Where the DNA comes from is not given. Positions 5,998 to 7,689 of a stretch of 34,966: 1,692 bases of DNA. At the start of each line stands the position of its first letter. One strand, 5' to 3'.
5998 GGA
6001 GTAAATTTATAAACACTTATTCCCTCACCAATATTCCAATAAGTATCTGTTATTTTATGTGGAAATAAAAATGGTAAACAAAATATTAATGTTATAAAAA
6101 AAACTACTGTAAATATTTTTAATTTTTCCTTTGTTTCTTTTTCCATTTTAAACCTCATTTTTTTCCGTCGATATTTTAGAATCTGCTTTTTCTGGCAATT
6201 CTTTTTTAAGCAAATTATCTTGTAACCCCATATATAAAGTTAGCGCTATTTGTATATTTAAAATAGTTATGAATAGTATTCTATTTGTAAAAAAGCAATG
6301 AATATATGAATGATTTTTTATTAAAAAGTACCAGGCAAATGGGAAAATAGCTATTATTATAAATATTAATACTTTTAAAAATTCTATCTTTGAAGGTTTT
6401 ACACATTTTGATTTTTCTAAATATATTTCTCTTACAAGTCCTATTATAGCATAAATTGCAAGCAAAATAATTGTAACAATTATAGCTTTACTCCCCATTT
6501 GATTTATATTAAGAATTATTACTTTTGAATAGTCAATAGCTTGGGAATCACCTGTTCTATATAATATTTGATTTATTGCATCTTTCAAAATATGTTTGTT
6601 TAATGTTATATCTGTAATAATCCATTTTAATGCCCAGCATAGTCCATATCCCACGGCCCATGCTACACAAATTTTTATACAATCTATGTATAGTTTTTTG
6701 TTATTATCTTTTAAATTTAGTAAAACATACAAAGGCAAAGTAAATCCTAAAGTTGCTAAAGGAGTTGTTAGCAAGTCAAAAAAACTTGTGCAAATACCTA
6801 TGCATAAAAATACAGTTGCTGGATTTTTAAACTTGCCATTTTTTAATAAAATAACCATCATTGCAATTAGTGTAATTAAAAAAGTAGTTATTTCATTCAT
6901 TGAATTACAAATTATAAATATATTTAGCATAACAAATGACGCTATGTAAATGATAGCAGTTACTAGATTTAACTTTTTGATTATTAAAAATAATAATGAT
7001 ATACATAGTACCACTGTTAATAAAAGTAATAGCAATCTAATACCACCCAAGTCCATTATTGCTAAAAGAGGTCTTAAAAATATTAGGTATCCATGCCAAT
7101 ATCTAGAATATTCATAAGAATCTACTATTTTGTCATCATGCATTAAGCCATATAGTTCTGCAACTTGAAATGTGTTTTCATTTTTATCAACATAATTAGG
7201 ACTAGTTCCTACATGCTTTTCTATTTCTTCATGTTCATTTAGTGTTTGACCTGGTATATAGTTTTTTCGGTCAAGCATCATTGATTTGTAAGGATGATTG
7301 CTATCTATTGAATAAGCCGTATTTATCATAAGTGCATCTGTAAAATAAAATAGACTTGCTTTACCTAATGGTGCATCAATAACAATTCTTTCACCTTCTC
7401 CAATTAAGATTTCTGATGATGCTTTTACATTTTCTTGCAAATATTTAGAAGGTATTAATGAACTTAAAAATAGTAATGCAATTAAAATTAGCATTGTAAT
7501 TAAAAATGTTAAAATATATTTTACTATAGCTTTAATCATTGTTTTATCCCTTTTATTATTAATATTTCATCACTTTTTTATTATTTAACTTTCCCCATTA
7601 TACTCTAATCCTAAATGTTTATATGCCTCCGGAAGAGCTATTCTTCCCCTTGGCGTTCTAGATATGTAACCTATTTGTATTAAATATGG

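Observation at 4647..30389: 26-kb co-directional glycopolymer locus with an unusually dense multi-branch extracytoplasmic glycosylation toolkit and missing canonical partners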

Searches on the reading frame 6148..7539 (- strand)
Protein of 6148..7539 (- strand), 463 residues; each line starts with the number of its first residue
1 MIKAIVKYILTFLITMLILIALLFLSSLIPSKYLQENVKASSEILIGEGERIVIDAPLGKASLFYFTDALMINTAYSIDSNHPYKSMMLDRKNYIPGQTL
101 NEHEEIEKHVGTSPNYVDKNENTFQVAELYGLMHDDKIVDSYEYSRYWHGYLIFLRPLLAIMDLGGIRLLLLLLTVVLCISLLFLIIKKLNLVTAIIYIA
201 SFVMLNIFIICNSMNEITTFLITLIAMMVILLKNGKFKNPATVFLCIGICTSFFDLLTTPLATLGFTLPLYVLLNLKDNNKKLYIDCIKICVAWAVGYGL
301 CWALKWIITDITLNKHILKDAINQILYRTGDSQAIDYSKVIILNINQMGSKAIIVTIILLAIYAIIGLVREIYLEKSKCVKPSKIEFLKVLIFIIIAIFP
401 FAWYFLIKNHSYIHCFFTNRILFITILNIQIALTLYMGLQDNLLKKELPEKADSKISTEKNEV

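Call 3: search_protein_families(library=pfam, proteins=[window:6148-7539:-], max_evalue=0.01)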
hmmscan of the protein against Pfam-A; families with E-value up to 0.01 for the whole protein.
window:6148-7539:- (463 aa): 0 families

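Call 6: search_protein_families(library=ncbifam, proteins=[window:6148-7539:-], max_evalue=0.01)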
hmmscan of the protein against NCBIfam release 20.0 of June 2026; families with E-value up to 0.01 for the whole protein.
window:6148-7539:- (463 aa): 0 families

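Call 13: search_protein_families(library=pfam, proteins=[window:6148-7539:-], max_evalue=10)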
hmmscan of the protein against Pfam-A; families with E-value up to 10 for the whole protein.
window:6148-7539:- (463 aa): 0 families
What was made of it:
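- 6148..7539 (-): pt463: polytopic protein of an unnamed, widespread family. Candidate transferase partner of syn3. No Pfam or NCBIfam hit (calls 3, 6, 13).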

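Call 16: find_homologous_proteins(query=window:6148-7539:-)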
Query window:6148-7539:- (463 aa): 789 proteins with E <= 0.001 among 8000 candidates; the best 120 are listed.
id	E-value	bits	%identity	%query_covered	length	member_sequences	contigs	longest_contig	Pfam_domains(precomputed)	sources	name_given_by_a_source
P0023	4.6e-290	980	98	100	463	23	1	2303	-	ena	-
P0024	5.3e-201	686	69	98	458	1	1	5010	-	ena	-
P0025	6.4e-200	683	69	97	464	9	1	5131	-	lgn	-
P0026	5.4e-199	680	68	99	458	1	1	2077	-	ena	-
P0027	6.2e-199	679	69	97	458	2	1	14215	-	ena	-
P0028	7.0e-199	679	68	98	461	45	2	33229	-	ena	-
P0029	7.1e-199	679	68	98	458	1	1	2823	-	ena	-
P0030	1.9e-198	678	69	97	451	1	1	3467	-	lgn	-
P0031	2.6e-198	677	69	97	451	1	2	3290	-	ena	-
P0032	2.9e-198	677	69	97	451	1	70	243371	-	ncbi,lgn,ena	-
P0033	3.1e-198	677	69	97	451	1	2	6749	-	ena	-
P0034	4.6e-198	677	69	97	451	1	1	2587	-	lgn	-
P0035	6.5e-198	676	68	97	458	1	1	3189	-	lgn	-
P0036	9.1e-198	676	69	97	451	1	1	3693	-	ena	-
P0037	2.3e-197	674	69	97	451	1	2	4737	-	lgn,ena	-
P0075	1.4e-102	362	45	97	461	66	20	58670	-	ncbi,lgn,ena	-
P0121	1.8e-99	352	42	90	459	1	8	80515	-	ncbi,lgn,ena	-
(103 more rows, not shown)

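Call 21: search_solved_structures(query=A2, max_evalue=10)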
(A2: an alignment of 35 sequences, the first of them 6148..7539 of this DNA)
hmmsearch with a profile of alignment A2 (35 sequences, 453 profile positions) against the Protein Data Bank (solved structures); distinct sequences matched with E-value up to 10: 0.

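Call 30: predict_structure(alignment_id=A2)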
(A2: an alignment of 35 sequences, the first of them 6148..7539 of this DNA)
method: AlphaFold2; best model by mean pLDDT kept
length: 463 residues; sequences in the alignment: 35
mean_pLDDT: 86.0   pTM: 0.87
mean pLDDT of the five models: 86.0, 85.7, 83.9, 82.9, 82.8
residues with pLDDT >= 90: 222; 70-90: 202; 50-70: 22; < 50: 17
segments of 3 or more residues with pLDDT < 50: 447-463
pLDDT, mean of each block of 10 residues (from residue 1): 88 95 94 96 94 81 87 92 84 85 72 86 90 88 74 94 95 95 97 94 83 84 96 92 96 82 95 92 94 95 87 80 74 76 87 89 89 81 74 95 87 83 93 89 61 39 36
secondary structure, 60 per line:
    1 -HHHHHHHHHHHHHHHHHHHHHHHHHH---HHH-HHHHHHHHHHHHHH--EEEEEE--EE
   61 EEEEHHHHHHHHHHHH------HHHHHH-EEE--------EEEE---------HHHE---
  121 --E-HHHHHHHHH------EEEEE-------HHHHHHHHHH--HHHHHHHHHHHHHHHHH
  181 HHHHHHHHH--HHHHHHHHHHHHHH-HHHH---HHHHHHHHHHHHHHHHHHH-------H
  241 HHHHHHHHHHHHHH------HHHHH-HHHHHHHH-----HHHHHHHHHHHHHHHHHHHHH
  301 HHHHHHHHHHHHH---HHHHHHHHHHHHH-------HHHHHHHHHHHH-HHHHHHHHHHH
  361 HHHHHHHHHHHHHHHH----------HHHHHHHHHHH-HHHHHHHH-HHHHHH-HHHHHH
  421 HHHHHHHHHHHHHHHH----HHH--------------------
elements in order: H2-27 H35-48 E51-56 E59-64 H65-76 H83-88 E90-92 E101-104 H125-133 E140-144 H152-161 H164-189 H192-205 H207-210 H214-232 H240-254 H261-265 H267-274 H280-313 H317-329 H337-348 H350-376 H387-397 H399-406 H408-413 H415-436

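Call 36: fold_search(model_id=the predicted structure, library=pdb)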
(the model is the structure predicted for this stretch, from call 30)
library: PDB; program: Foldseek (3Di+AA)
matches with E <= 10: 54; with E <= 0.001: 0
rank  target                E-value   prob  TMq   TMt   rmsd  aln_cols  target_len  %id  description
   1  8jlq_R                1.1e+00  0.14  0.14  0.19  18.3       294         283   14  Fenoldopam-bound hTAAR1-Gs protein complex (released 2023-11-15)
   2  9p84_R                1.3e+00  0.13  0.15  0.21  18.6       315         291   13  NTSR1-Gi-NTS(8-13) GTP-Bound Complex in the Non-Canonical, AHD Closed State (NC-Closed-GTP) (released 2026-03-25)
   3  6wby                  1.3e+00  0.54  0.30  0.14   7.9       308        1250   12  Single-Particle Cryo-EM Structure of Arabinofuranosyltransferase AftD from Mycobacteria, Mutant R1389S Class 2 (released 2020-05-13)
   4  7t6s_R                1.3e+00  0.11  0.14  0.19  18.4       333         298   15  Structure of the human FPR2-Gi complex with compound C43 (released 2022-03-30)
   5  7t6u_R                1.4e+00  0.11  0.14  0.19  18.5       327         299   16  Structure of the human FPR2-Gi complex with CGEN-855A (released 2022-03-30)
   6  8iz4_R                1.6e+00  0.08  0.12  0.17  17.6       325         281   15  Lysophosphatidylserine receptor GPR34-Gi complex (released 2024-04-10)
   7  9iy8_R                1.6e+00  0.07  0.11  0.15  22.9       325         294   10  Cryo-EM structure of apo-GPR55-G13 complex (released 2025-01-01)
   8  8zsp_R                1.7e+00  0.11  0.15  0.20  17.8       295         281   13  Cryo-EM structure of the LSD-bound hTAAR1-Gs complex (released 2024-07-24)
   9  5o9h_A                1.9e+00  0.08  0.14  0.18  19.0       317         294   14  Crystal structure of thermostabilised human C5a anaphylatoxin chemotactic receptor 1 (C5aR) in complex with NDT9513727 (released 2018-01-10)
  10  7wu2_R                1.9e+00  0.07  0.12  0.17  18.6       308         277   13  Cryo-EM structure of the adhesion GPCR ADGRD1 in complex with miniGs (released 2022-04-27)
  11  9m0d_R                2.1e+00  0.08  0.13  0.19  18.1       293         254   13  Cryo-EM structure of neurotensin receptor 1 in complex with beta-arrestin 1 (released 2025-04-09)
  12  9m3s_R                2.3e+00  0.07  0.13  0.17  18.9       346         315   10  Cryo-EM structure of the histamine-bound zTAAR13a-Gs complex (released 2026-03-11)
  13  4k5y_C                2.3e+00  0.06  0.11  0.17  20.1       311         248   14  Crystal structure of human corticotropin-releasing factor receptor 1 (CRF1R) in complex with the antagonist CP-376395 (released 2013-07-17)
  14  8jer_R                2.3e+00  0.05  0.10  0.14  20.8       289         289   13  Structure of Acipimox-GPR109A-G protein complex (released 2024-03-06)
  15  9ge2_R                2.4e+00  0.07  0.12  0.17  22.1       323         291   11  Structure of GPR55 in complex with G13 and synthetic agonist ML184 (released 2025-03-05)
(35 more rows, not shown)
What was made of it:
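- On GT-C superfamily (membership of pt463, 6148-7539): The best relevant Foldseek hits are AftD (probability 0.54, TMq 0.30) and EmbC (probability 0.15) with E above 1 (calls 30, 36).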

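Call 38: find_encoding_contigs(protein=P0121, flank=6000, max_places=3)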
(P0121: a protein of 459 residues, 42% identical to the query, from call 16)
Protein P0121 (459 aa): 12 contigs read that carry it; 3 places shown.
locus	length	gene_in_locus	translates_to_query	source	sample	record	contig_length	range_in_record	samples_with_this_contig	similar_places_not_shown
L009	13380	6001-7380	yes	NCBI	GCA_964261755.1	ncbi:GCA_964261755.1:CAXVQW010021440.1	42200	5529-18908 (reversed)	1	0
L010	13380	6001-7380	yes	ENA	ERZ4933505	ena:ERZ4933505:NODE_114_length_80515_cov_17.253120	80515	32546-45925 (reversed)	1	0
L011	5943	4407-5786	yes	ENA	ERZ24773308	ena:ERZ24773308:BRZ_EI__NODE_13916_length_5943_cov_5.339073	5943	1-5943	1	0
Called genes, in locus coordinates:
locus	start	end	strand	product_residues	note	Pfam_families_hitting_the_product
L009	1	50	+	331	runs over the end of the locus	PF03418:Peptidase_A25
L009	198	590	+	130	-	PF02796:HTH_7 (weak), PF14493:HTH_40 (faint)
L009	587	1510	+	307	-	-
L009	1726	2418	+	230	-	PF06026:Rib_5-P_isom_A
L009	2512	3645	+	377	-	PF00953:Glycos_transf_4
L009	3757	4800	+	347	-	PF06068:TIP49 (faint), PF01078:Mg_chelatase (faint), PF05496:RuvB_N, PF00004:AAA, PF07728:AAA_5, PF17864:AAA_lid_4, PF05491:WHD_RuvB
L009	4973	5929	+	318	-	PF00535:Glycos_transf_2, PF13641:Glyco_tranf_2_3 (weak)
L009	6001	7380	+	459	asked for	-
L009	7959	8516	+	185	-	PF00583:Acetyltransf_1, PF13673:Acetyltransf_10, PF23209:IDM1_C (weak), PF13508:Acetyltransf_7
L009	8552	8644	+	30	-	-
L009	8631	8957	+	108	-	PF00293:NUDIX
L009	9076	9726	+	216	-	PF13310:Virulence_RhuM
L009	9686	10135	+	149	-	PF13310:Virulence_RhuM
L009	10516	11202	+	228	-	PF04029:2-ph_phosp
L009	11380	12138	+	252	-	PF00079:Serpin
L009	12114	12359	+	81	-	PF00079:Serpin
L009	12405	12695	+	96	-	PF00079:Serpin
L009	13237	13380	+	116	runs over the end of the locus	-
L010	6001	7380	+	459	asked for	-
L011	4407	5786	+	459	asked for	-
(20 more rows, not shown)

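Call 39: find_encoding_contigs(protein=P0075, flank=6000, max_places=3)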
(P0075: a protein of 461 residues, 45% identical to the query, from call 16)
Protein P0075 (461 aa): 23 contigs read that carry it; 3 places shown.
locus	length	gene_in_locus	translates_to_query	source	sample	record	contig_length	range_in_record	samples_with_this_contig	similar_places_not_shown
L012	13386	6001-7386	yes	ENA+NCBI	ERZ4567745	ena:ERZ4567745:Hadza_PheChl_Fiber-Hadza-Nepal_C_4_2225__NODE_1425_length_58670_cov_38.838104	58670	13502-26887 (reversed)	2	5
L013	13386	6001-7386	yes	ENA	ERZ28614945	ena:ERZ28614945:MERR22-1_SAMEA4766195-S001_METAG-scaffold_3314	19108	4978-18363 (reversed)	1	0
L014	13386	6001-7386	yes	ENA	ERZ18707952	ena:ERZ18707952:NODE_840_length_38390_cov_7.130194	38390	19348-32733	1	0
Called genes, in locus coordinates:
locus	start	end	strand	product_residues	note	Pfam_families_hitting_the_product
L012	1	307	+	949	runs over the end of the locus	PF14200:RicinB_lectin_2, PF00652:Ricin_B_lectin, PF14200:RicinB_lectin_2, PF00652:Ricin_B_lectin, PF14200:RicinB_lectin_2, PF00652:Ricin_B_lectin, PF14200:RicinB_lectin_2, PF08239:SH3_3 (weak)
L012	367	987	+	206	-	-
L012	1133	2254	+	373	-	PF00953:Glycos_transf_4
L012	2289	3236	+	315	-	PF00535:Glycos_transf_2, PF10111:Glyco_tranf_2_2, PF13641:Glyco_tranf_2_3 (weak)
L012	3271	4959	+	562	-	PF13231:PMT_2 (weak)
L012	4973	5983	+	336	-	PF06068:TIP49 (faint), PF01078:Mg_chelatase (faint), PF05496:RuvB_N, PF00004:AAA, PF07728:AAA_5, PF17864:AAA_lid_4, PF05491:WHD_RuvB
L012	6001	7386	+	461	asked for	-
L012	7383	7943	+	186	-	PF02677:QueH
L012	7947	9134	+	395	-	PF01757:Acyl_transf_3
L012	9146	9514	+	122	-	-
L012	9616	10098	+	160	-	PF08769:Spo0A_C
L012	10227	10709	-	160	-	-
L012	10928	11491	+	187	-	PF00625:Guanylate_kin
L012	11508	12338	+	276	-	PF01636:APH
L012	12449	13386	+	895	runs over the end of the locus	PF02739:5_3_exonuc_N, PF01367:5_3_exonuc, PF22619:DNA_polI_exo1 (weak), PF00476:DNA_pol_A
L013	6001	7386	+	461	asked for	-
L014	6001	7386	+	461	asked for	-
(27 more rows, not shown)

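Call 50: search_protein_families(library=pfam, proteins=[L009:4973-5929:+, L012:3271-4959:+, L012:2289-3236:+], max_evalue=0.1)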
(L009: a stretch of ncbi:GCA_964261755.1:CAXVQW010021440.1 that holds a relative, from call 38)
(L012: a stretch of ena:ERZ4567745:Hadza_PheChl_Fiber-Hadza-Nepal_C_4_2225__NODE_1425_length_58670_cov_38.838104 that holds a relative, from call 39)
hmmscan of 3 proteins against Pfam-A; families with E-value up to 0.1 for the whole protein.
L009:4973-5929:+ (318 aa): 5 families
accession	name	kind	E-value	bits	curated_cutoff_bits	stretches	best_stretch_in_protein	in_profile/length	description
PF00535.33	Glycos_transf_2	-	6.9e-19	68.8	23.3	1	5-162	2-166/168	Glycosyl transferase family 2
PF13641.12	Glyco_tranf_2_3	-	5.3e-07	30.3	27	1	3-95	3-107/230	Glycosyltransferase like family 2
PF11700.14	ATG22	-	0.031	13.4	24.1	1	195-292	253-347/482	Vacuole effluxer Atg22 like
PF04123.18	DUF373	-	0.034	14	28.3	1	214-296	206-293/335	Domain of unknown function (DUF373)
PF07672.19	MFS_Mycoplasma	-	0.049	13.5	24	1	215-278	156-220/297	Mycoplasma MFS transporter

L012:3271-4959:+ (562 aa): 1 family
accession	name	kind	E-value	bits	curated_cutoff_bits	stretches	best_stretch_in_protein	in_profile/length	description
PF13231.12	PMT_2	-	4e-06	27.6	26.1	1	116-265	5-156/160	Dolichyl-phosphate-mannose-protein mannosyltransferase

L012:2289-3236:+ (315 aa): 5 families
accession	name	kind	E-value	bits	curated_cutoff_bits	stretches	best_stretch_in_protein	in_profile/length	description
PF00535.33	Glycos_transf_2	-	6.2e-35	121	23.3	1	5-164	1-162/168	Glycosyl transferase family 2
PF10111.15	Glyco_tranf_2_2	-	5.9e-10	39.5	27.3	1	5-109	1-104/276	Glycosyltransferase like family 2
PF13641.12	Glyco_tranf_2_3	-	4e-06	27.4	27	1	4-143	3-132/230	Glycosyltransferase like family 2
PF07895.16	DUF1673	-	0.006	17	30.4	1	195-309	126-196/204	Protein of unknown function (DUF1673)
PF13506.12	Glyco_transf_21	-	0.011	15.7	21.7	1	76-164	20-112/174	Glycosyl transferase family 21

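Call 61: search_protein_representatives(alignment_id=A2)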
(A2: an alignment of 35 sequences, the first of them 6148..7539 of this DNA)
Query: 35 sequences, 453 profile positions. Proteins with E-value up to 0.001 (for the whole library): 4705; up to 1e-10: 3797; up to 1e-30: 2464. The best 150 are listed.
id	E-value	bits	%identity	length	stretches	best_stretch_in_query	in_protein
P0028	2.5e-198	675.9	-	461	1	8-451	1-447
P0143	1.1e-188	644.2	-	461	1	1-446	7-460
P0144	1.4e-163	561.4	-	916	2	6-444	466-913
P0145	9.2e-152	522.4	-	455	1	7-450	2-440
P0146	1.9e-142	491.7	-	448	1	9-451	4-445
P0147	9.8e-140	482.8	-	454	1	8-448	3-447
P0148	1.8e-138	478.6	-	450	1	5-451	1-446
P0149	4.8e-135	467.3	-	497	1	3-443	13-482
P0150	6.9e-134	463.5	-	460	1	10-444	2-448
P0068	4.8e-131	454.1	-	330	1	5-308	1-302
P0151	7.4e-129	446.9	-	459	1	6-449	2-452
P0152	1.3e-128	446.2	-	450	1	7-445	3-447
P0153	5.4e-126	437.5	-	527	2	5-428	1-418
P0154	8.9e-124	430.2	-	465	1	6-450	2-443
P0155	1.1e-123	429.8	-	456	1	4-450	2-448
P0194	1.2e-89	317.7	-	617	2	6-442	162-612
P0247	1.6e-73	264.6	-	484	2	123-448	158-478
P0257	1.4e-70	254.8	-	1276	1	5-449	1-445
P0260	1.1e-69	251.9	-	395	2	147-445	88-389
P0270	4.5e-68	246.6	-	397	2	147-430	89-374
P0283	3.6e-67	243.6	-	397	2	131-444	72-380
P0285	4.2e-67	243.4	-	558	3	150-446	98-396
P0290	7.9e-67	242.5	-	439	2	117-447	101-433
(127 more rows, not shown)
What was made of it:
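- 6148..7539 (-): 4,705 clusters at 50% identity (call 61).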

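Call 62: search_protein_families(library=pfam, proteins=[P0144, P0257, P0194, P0285, P0153, P0260, P0270, P0283, P0290, P0247], max_evalue=0.01)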
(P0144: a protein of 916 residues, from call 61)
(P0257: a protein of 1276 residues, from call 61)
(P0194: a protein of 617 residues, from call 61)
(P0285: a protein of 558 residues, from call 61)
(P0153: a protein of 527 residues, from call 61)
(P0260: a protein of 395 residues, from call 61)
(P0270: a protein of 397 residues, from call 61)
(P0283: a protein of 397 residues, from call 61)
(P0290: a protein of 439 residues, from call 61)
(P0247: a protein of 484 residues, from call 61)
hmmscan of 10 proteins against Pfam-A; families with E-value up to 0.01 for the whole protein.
P0144 (916 aa): 1 family
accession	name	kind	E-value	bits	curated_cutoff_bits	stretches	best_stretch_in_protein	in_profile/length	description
PF24984.1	HEAT_EF3_GNC1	-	0.0041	17.9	27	0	258-296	5-43/91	Elongation factor 3/GNC1 HEAT repeat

P0257 (1276 aa): 1 family
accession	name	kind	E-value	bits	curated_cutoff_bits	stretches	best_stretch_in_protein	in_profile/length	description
PF09586.16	YfhO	-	1.2e-57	196.4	28.5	1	464-1225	3-835/835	Bacterial membrane protein YfhO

P0194 (617 aa): 0 families

P0285 (558 aa): 0 families

P0153 (527 aa): 0 families

P0260 (395 aa): 0 families

P0270 (397 aa): 0 families

P0283 (397 aa): 0 families

P0290 (439 aa): 0 families

P0247 (484 aa): 0 families
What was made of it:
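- One singleton metagenome protein fuses a pt463 domain to a YfhO GT-C domain (call 62).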
